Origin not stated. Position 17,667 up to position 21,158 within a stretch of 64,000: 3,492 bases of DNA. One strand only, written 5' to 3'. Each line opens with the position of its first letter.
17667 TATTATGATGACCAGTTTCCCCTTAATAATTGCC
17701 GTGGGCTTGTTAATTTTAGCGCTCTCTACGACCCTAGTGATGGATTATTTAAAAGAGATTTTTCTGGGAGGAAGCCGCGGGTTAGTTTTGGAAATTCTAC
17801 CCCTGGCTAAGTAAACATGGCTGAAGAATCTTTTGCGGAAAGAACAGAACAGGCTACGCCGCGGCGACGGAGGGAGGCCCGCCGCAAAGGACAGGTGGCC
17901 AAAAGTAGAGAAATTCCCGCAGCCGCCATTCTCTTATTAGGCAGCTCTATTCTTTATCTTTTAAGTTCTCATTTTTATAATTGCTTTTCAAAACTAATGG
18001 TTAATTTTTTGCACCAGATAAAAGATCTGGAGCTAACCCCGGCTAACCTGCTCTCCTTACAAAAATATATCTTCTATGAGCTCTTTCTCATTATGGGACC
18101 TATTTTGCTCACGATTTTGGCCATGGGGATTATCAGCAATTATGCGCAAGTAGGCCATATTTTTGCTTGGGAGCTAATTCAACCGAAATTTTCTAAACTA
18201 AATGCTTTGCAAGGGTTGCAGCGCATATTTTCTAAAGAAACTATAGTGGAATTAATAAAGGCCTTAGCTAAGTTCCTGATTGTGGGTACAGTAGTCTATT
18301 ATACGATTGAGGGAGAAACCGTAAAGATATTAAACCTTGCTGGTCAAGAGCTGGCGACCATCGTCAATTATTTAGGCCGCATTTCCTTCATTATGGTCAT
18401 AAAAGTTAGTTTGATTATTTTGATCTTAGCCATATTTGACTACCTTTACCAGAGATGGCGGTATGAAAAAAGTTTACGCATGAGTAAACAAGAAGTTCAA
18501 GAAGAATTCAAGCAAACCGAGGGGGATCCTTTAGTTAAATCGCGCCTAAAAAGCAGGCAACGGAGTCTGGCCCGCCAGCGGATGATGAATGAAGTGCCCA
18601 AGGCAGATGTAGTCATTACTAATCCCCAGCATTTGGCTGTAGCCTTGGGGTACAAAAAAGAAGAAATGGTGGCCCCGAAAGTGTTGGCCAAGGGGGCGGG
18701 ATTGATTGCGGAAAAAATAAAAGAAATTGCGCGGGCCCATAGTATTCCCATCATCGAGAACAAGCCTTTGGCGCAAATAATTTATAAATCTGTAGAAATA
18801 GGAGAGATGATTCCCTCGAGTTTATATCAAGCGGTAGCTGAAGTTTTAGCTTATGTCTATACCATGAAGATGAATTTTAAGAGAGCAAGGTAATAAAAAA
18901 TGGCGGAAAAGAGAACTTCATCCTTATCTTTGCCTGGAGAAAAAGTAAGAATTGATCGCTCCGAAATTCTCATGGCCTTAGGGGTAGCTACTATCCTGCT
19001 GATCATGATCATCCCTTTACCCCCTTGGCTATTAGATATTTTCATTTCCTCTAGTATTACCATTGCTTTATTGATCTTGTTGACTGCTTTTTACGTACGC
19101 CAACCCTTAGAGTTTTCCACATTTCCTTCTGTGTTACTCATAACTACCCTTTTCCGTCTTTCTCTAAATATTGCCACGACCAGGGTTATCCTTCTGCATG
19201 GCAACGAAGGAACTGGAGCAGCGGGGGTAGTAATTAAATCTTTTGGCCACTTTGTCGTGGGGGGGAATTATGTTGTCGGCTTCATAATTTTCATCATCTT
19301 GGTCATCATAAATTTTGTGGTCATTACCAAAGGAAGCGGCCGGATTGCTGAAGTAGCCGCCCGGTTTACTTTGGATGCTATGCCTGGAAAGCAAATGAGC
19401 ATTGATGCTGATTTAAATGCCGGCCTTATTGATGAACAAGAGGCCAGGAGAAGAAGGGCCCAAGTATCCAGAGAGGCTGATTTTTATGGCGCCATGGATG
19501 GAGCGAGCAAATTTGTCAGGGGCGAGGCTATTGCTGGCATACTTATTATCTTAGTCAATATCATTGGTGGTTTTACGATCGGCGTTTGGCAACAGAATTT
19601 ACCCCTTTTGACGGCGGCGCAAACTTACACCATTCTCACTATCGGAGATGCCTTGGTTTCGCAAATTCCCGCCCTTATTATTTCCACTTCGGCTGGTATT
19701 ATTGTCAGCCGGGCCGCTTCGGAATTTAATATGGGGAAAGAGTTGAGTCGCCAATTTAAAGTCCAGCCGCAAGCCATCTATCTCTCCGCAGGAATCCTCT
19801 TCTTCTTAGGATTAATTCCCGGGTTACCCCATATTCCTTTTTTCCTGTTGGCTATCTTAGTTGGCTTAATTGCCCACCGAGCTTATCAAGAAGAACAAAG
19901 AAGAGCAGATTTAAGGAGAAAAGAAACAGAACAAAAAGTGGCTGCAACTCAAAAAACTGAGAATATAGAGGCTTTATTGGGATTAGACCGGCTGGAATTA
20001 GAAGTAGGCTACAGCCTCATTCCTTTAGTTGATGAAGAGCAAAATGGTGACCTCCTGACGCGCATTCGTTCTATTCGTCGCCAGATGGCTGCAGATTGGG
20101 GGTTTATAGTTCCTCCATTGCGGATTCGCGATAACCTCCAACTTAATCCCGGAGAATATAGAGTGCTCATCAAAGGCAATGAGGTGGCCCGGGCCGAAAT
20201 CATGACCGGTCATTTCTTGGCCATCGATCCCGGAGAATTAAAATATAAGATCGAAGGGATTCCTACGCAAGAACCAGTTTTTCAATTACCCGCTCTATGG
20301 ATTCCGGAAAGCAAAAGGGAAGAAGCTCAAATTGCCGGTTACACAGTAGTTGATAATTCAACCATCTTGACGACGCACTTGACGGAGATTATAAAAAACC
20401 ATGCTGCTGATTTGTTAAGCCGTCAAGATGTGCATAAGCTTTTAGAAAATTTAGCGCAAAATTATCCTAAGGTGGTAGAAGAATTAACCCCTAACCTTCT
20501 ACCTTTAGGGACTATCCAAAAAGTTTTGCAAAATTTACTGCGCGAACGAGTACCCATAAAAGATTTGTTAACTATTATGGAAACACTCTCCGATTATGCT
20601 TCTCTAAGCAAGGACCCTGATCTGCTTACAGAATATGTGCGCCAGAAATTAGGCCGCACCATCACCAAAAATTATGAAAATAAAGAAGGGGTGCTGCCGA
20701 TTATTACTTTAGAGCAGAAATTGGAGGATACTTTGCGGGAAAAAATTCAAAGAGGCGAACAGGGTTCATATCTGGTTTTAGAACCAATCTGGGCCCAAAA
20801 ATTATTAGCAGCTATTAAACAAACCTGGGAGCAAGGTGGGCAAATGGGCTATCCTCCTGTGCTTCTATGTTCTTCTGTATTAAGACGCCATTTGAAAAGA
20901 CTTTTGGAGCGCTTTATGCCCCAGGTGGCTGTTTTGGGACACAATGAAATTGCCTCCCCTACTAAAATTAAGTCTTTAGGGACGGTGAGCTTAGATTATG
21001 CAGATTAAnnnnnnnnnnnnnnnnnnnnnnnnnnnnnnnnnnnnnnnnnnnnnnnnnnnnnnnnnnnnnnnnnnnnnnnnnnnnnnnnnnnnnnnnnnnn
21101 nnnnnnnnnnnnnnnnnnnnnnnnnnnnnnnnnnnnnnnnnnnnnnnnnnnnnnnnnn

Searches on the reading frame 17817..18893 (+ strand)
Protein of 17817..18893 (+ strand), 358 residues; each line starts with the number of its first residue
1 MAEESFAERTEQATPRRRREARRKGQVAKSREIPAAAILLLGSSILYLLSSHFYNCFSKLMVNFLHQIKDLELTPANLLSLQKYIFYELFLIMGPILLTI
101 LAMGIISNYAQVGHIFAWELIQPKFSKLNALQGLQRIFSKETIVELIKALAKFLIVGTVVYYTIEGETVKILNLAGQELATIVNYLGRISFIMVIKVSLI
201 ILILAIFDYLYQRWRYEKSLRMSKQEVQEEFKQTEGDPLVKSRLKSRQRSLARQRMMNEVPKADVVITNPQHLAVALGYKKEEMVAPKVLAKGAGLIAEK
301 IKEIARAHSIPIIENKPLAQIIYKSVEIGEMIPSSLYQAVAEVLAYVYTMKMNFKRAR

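Call 74: search_protein_families(library=pfam, proteins=[window:17817-18893:+], max_evalue=0.00001)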
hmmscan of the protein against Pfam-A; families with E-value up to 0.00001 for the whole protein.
window:17817-18893:+ (358 aa): 1 family
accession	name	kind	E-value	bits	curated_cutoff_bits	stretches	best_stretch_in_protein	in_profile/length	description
PF01312.24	Bac_export_2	-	4.9e-127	424.2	24.4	1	8-347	2-335/335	FlhB HrpN YscU SpaS Family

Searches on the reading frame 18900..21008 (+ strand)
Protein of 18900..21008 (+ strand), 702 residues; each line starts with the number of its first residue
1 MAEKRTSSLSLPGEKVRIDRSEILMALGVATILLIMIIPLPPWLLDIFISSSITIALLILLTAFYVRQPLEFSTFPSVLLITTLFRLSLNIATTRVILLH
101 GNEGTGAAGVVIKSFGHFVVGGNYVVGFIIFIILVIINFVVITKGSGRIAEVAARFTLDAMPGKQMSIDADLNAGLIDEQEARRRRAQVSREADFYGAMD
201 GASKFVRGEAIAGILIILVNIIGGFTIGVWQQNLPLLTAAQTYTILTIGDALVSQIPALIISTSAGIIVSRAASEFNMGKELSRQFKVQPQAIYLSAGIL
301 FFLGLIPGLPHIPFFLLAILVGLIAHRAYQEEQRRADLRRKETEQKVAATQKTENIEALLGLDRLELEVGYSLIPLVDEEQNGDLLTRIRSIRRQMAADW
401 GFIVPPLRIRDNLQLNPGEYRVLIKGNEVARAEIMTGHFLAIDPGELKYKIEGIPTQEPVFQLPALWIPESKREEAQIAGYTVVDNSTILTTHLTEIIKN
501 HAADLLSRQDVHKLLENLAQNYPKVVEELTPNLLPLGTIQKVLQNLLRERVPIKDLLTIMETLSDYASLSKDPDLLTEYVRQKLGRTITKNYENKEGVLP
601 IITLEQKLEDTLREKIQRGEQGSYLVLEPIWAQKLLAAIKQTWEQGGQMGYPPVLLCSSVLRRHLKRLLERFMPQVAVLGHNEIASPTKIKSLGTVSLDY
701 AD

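Call 74: search_protein_families(library=pfam, proteins=[window:18900-21008:+], max_evalue=0.00001)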
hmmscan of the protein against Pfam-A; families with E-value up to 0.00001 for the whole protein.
window:18900-21008:+ (702 aa): 1 family
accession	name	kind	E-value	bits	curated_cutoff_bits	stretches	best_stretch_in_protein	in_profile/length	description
PF00771.25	FHIPEP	-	9.6e-287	953.3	29.1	1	32-686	1-654/657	FHIPEP family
